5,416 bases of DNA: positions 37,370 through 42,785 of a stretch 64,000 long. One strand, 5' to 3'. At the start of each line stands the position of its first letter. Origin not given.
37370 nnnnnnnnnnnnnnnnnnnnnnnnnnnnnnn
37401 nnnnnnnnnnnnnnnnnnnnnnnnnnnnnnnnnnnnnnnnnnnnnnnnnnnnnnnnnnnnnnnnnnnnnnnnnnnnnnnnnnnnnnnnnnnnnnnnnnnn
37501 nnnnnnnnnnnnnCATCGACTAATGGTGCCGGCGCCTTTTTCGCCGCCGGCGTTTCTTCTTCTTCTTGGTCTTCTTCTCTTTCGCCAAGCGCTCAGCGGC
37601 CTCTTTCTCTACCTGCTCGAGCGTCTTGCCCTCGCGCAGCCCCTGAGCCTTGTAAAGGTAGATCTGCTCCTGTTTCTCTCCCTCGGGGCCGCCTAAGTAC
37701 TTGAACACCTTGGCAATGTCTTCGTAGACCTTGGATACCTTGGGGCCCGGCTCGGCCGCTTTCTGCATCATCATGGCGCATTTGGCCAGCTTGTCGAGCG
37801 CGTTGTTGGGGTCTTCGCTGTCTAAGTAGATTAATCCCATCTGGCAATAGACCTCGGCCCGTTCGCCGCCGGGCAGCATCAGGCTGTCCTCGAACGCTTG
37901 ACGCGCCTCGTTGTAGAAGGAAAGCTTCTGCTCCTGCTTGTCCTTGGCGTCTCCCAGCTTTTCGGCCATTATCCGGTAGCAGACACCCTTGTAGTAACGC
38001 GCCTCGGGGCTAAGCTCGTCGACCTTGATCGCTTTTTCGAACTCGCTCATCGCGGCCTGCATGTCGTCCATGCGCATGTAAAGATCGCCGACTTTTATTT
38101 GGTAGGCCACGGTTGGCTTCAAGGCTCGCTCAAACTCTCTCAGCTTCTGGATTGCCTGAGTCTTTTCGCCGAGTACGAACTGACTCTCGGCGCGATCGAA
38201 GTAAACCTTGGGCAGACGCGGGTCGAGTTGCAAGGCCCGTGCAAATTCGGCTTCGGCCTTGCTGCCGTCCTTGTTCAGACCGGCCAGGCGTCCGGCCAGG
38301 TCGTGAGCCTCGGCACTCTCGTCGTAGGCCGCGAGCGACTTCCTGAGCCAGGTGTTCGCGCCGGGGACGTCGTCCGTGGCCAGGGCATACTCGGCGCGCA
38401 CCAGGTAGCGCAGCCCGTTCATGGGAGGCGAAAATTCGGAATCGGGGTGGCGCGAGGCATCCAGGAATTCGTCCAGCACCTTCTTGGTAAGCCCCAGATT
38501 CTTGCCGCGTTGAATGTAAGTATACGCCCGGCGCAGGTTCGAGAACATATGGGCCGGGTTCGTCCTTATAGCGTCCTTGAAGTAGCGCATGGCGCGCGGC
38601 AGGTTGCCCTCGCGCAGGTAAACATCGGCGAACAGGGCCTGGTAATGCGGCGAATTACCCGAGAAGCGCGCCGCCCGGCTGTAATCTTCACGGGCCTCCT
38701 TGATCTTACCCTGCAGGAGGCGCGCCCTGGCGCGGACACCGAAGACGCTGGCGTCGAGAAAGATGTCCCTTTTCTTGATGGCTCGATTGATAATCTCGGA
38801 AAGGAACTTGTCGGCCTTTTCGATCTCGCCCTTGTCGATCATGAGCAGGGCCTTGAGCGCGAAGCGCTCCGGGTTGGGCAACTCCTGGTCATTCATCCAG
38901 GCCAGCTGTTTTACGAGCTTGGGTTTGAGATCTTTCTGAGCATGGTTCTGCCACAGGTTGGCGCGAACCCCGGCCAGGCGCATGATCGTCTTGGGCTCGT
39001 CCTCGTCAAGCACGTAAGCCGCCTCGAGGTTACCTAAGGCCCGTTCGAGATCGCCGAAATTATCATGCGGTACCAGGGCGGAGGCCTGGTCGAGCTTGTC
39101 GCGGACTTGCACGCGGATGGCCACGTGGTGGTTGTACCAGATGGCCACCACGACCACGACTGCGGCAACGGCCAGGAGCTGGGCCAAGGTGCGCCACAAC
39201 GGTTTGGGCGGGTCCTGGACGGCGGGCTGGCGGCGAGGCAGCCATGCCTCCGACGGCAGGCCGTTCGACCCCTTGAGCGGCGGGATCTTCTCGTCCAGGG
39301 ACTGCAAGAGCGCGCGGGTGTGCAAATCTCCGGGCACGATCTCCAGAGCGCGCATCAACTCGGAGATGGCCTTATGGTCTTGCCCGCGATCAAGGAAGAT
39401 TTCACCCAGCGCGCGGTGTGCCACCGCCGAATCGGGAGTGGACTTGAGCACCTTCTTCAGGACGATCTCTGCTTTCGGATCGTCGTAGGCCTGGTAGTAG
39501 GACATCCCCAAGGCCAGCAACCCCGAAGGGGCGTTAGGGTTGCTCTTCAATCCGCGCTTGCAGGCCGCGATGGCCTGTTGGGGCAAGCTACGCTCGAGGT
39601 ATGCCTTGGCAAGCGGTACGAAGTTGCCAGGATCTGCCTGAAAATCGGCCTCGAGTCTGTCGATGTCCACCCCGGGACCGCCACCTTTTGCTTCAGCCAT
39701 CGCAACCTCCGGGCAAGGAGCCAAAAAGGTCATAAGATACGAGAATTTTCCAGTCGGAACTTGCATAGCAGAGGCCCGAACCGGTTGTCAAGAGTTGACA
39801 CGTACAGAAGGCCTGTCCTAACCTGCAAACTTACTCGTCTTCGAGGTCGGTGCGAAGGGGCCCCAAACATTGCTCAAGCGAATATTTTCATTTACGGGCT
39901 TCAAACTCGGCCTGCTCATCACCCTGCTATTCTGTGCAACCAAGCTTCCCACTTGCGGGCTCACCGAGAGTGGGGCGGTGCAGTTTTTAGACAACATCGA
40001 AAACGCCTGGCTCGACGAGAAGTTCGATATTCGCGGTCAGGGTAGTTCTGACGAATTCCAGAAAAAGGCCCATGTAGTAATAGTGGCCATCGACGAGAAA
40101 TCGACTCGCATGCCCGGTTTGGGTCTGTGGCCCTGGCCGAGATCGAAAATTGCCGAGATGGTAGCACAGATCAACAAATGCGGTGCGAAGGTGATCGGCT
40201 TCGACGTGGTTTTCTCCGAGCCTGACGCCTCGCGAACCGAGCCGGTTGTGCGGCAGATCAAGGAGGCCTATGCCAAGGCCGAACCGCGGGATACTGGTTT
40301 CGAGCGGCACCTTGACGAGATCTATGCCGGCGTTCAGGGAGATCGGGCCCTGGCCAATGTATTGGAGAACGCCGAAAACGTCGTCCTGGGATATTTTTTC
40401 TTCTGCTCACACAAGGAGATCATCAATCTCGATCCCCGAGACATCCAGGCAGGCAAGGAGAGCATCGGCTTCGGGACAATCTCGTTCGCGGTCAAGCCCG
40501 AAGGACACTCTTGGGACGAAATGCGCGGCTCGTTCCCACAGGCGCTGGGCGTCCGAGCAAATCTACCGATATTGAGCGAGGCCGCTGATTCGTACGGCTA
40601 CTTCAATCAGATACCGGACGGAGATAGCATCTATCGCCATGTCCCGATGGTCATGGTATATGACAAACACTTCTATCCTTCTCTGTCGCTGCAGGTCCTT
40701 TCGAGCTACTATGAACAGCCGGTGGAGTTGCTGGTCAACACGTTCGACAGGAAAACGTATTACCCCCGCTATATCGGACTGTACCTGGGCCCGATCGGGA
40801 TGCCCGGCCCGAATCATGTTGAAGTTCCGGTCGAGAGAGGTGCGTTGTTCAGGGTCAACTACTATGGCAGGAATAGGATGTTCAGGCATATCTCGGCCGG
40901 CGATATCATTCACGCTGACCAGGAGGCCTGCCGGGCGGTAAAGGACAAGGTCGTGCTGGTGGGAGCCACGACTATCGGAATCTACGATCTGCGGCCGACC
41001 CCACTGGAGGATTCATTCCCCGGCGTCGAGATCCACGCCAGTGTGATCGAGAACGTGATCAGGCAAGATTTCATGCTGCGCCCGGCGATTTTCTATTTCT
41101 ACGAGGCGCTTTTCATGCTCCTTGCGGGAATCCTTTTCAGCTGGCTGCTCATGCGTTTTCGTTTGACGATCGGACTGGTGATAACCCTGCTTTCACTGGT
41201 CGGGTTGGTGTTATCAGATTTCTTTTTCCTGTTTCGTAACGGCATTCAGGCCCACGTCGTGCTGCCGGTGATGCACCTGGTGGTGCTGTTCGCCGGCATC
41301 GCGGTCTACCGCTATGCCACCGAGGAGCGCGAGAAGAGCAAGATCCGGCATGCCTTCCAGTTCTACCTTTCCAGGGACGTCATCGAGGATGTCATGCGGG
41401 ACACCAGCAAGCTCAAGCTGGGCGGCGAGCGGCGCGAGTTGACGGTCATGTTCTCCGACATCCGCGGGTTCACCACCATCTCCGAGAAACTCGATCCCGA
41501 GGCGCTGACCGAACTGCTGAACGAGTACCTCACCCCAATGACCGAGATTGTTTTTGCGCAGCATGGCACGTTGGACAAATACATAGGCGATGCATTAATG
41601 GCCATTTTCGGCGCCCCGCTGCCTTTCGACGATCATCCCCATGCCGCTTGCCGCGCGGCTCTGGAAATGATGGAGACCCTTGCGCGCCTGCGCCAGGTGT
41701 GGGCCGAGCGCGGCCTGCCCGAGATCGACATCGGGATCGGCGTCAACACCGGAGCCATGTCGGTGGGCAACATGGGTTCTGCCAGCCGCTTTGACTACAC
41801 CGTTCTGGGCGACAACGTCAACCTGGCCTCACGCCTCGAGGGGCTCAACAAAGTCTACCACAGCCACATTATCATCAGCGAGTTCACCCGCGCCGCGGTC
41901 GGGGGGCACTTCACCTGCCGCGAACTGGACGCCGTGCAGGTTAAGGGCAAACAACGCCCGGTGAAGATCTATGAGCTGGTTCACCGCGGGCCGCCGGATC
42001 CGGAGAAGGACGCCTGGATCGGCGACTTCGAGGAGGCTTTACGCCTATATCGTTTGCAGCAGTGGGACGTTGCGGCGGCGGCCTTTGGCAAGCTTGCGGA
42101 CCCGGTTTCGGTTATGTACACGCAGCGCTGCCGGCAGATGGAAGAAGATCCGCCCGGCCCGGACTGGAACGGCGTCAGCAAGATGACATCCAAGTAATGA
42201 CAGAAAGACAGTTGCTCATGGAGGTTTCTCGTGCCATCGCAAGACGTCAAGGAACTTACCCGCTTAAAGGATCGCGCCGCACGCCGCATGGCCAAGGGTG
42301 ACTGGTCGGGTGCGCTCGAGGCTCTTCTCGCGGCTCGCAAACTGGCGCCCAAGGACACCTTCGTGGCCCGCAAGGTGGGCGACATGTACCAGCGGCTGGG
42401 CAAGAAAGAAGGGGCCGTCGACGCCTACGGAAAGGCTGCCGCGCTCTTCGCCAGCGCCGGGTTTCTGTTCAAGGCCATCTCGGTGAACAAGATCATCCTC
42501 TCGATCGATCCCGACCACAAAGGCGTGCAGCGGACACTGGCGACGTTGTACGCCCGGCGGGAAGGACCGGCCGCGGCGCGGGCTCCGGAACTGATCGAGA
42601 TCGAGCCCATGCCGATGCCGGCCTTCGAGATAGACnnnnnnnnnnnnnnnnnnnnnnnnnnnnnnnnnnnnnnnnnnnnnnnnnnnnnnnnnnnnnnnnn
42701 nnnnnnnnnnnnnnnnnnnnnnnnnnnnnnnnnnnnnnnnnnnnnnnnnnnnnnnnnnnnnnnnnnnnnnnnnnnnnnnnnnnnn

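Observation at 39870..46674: Self-contained five-gene cyclic-nucleotide circuit: writer, two readers, two erasers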

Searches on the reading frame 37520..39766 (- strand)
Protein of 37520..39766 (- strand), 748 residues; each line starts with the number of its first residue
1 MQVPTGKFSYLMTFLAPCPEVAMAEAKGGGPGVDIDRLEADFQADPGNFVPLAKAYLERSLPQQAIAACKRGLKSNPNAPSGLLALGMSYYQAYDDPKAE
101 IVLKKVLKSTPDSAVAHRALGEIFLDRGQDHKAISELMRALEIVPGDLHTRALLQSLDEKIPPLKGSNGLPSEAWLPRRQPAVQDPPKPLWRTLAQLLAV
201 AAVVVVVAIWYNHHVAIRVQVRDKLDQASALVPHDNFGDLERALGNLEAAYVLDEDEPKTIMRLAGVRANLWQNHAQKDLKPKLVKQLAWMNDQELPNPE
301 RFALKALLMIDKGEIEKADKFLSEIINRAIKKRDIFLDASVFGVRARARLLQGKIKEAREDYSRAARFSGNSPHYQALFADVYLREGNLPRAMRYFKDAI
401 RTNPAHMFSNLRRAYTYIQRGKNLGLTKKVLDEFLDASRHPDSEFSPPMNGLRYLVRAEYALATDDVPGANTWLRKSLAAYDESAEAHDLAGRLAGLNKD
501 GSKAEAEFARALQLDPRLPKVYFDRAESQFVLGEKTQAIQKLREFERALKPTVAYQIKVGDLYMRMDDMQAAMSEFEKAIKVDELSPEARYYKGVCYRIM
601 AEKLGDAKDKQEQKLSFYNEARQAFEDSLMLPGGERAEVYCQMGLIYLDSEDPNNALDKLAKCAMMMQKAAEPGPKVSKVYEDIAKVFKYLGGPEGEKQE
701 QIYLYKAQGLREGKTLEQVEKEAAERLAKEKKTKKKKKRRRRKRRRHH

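Call 3: search_protein_families(library=pfam, proteins=[window:37520-39766:-], max_evalue=0.01)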
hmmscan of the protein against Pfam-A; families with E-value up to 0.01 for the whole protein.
window:37520-39766:- (748 aa): 17 families
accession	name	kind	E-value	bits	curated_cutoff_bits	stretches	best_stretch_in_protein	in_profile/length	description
PF07719.23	TPR_2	-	2.1e-24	84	27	0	115-147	2-34/34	Tetratricopeptide repeat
PF13414.12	TPR_11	-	5e-19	68.2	26.8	0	560-596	1-37/42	TPR repeat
PF13432.12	TPR_16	-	6.3e-19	68.5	32.7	1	52-114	3-65/65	Tetratricopeptide repeat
PF13428.12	TPR_14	-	1.2e-18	66.1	23.5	0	376-407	4-35/44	Tetratricopeptide repeat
PF00515.34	TPR_1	-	1.4e-16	60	27.8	0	52-78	7-33/34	Tetratricopeptide repeat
PF13431.12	TPR_17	-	1e-15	57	24.4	0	576-608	2-30/34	Tetratricopeptide repeat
PF13181.12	TPR_8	-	7.5e-15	54.2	25.7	1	558-584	6-32/34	Tetratricopeptide repeat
PF14559.12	TPR_19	-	9.6e-15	55.1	25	2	62-121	7-66/68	Tetratricopeptide repeat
PF13424.12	TPR_12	-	1.2e-13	51.5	30.1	0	345-401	9-73/77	Tetratricopeptide repeat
PF23914.1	TPR_CcmH_CycH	-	1.4e-11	44.9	42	0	474-537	39-102/158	Cytochrome c-type biogenesis protein H TPR domain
PF13371.12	TPR_9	-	1e-10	41.9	35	0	502-545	12-55/73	Tetratricopeptide repeat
PF13176.12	TPR_7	-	1e-07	31.9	27.9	0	116-147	1-32/36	Tetratricopeptide repeat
PF12895.13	ANAPC3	-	2.5e-07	31.3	27.2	0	363-415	13-64/82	Anaphase-promoting complex, cyclosome, subunit 3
PF25060.1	ARM_TT21_2nd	-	9.2e-07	29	27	1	531-629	31-127/270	Tetratricopeptide repeat protein 21 second ARM domain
PF13174.12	TPR_6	-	1.2e-06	29.2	26.3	0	83-113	3-33/33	Tetratricopeptide repeat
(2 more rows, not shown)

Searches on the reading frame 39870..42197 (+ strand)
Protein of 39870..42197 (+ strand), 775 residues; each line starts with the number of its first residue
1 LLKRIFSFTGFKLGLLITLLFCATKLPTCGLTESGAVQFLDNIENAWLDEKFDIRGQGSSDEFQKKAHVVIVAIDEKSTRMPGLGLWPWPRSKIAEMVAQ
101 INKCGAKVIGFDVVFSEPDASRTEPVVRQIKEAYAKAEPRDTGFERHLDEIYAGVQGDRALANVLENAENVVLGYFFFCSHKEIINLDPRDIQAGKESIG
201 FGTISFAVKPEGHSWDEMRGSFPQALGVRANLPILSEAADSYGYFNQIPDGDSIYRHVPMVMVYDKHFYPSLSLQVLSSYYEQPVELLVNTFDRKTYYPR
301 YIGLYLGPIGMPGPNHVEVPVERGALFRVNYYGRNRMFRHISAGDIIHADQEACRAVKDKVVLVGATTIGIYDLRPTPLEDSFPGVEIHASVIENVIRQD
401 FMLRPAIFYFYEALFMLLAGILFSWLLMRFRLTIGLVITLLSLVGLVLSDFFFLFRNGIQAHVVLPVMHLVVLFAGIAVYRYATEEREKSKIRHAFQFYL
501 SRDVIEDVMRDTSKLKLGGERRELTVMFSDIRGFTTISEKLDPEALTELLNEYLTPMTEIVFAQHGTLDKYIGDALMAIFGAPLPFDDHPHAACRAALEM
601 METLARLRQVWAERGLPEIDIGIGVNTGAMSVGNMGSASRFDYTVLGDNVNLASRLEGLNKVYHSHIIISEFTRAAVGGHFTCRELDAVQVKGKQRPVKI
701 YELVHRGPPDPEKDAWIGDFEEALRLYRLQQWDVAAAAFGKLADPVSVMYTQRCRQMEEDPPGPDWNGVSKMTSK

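Call 3: search_protein_families(library=pfam, proteins=[window:39870-42197:+], max_evalue=0.01)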
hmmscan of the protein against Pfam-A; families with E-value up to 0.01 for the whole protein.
window:39870-42197:+ (775 aa): 2 families
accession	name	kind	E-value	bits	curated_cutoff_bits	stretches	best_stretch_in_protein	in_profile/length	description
PF05226.16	CHASE2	-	1.1e-55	189.5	26.3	1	31-421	9-253/257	CHASE2 domain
PF00211.25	Guanylate_cyc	-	5.7e-26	91.7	21.9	1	523-701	8-179/183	Adenylate and Guanylate cyclase catalytic domain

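Call 25: search_protein_families(library=ncbifam, proteins=[window:39870-42197:+], max_evalue=0.001)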
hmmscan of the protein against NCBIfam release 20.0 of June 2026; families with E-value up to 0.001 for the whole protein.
window:39870-42197:+ (775 aa): 1 family
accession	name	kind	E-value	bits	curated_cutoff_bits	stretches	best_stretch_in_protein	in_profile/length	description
TIGR03903.1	TOMM_kin_cyc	equivalog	9.3e-10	37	705.75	1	512-693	276-453/1267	TOMM system kinase/cyclase fusion protein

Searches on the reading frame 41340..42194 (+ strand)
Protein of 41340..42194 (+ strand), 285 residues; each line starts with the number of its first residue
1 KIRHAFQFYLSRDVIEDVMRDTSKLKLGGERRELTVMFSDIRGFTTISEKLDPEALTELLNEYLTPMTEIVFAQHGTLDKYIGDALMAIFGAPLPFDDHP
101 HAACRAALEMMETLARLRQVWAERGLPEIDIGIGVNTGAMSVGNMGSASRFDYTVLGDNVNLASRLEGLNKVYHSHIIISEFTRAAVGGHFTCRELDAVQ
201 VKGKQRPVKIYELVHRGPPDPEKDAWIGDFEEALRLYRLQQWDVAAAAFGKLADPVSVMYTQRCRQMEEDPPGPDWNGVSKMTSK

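Call 24: search_solved_structures(query=window:41340-42194:+, max_evalue=0.001, show_alignments=2)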
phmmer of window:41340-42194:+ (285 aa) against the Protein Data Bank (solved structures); distinct sequences matched with E-value up to 0.001: 56.
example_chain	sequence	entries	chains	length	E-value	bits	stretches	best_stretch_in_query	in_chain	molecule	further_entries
3r5g_A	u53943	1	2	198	3.7e-43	151.1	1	28-215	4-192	CyaB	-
6fht_A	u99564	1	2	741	2.7e-39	138.4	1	1-219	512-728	Bacteriophytochrome,Adenylate cyclase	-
2w01_A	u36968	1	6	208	4.8e-36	127.7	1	26-219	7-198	ADENYLATE CYCLASE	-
1wc1_A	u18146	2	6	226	2e-30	109.3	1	25-183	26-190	ADENYLATE CYCLASE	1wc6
1wc0_A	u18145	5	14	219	5.9e-30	107.8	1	30-183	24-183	ADENYLATE CYCLASE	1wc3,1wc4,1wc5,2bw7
5mbj_A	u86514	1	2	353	1.4e-25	93.5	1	9-213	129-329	Beta subunit of photoactivated adenylyl cyclase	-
5mbk_A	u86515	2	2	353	1.4e-25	93.4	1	9-213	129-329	Beta subunit of photoactivated adenylyl cyclase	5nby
5m27_A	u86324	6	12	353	1.4e-25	93.4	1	9-213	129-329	Beta subunit of photoactivated adenylyl cyclase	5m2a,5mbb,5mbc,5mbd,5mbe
5mbg_A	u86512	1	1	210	1.4e-25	93.4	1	33-213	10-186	Beta subunit of photoactivated adenylyl cyclase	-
5mbh_A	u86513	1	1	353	3e-24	89.1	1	23-213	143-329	Beta subunit of photoactivated adenylyl cyclase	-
5x4t_A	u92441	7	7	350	9.5e-24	87.4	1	8-213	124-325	Photoactivated adenylyl cyclase | Family 3 adenylate cyclase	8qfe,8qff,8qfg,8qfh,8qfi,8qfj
9f1z_A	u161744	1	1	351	9.6e-24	87.4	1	8-213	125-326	Family 3 adenylate cyclase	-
5x4u_A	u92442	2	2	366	1e-23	87.3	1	8-213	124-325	Photoactivated adenylyl cyclase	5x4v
4yus_A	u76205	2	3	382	1.2e-23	87.1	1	8-213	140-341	Family 3 adenylate cyclase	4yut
9f1w_A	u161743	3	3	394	1.3e-23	87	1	8-213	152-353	Family 3 adenylate cyclase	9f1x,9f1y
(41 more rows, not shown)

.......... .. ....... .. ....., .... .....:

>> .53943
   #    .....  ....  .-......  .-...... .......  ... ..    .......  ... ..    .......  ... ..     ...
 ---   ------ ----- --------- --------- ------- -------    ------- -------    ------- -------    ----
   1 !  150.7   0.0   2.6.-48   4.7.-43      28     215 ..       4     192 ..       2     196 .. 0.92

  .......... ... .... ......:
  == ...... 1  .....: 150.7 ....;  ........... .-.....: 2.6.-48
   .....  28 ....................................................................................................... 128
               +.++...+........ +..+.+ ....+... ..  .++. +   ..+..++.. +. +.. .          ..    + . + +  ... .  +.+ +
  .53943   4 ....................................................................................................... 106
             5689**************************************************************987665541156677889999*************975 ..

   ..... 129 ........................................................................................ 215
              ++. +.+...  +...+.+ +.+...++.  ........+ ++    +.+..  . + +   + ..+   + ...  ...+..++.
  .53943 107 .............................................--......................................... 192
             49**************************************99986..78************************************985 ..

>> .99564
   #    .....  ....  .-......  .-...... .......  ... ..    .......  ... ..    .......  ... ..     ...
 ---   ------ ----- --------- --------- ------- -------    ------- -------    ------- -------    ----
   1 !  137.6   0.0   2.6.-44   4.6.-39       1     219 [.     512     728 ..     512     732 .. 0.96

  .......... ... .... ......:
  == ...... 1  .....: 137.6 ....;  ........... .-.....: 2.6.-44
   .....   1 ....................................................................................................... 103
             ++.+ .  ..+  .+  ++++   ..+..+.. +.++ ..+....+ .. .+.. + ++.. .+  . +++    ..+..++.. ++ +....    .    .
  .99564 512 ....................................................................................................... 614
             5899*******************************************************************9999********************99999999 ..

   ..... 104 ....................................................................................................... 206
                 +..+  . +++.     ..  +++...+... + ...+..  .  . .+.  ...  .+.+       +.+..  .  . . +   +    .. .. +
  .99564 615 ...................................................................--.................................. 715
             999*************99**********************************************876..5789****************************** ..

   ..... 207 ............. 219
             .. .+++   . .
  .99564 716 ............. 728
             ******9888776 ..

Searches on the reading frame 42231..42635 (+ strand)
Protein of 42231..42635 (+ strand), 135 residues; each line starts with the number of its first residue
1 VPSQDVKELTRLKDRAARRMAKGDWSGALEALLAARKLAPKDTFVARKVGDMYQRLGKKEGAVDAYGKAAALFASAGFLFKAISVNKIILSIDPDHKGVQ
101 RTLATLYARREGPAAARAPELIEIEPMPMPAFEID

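Call 93: search_protein_representatives(protein=window:42231-42635:+)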
Query: 135 residues. Proteins with E-value up to 0.001 (for the whole library): 4797; up to 1e-10: 894; up to 1e-30: 12. The best 150 are listed.
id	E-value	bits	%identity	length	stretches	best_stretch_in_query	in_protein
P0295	1.6e-65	235.0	27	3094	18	19-111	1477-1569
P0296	1.8e-53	196.1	27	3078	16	30-116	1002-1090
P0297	5.3e-47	175.2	25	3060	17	20-117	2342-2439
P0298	1.7e-46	173.6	25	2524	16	22-108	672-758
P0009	2.3e-37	144.1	58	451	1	3-131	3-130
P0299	7.7e-37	142.4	26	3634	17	17-121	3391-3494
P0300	2.4e-36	140.8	26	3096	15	28-133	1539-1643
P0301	4.1e-36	140.1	26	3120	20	45-119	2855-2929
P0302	4.2e-36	140.0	25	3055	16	8-118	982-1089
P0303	4.6e-36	139.9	27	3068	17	13-110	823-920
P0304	1.7e-32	128.4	26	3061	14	22-108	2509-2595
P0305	4.9e-31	123.7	26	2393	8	9-116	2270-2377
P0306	1.2e-30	122.4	25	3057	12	26-111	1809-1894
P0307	3.9e-30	120.8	55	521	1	7-111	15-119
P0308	3.8e-29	117.6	25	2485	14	26-113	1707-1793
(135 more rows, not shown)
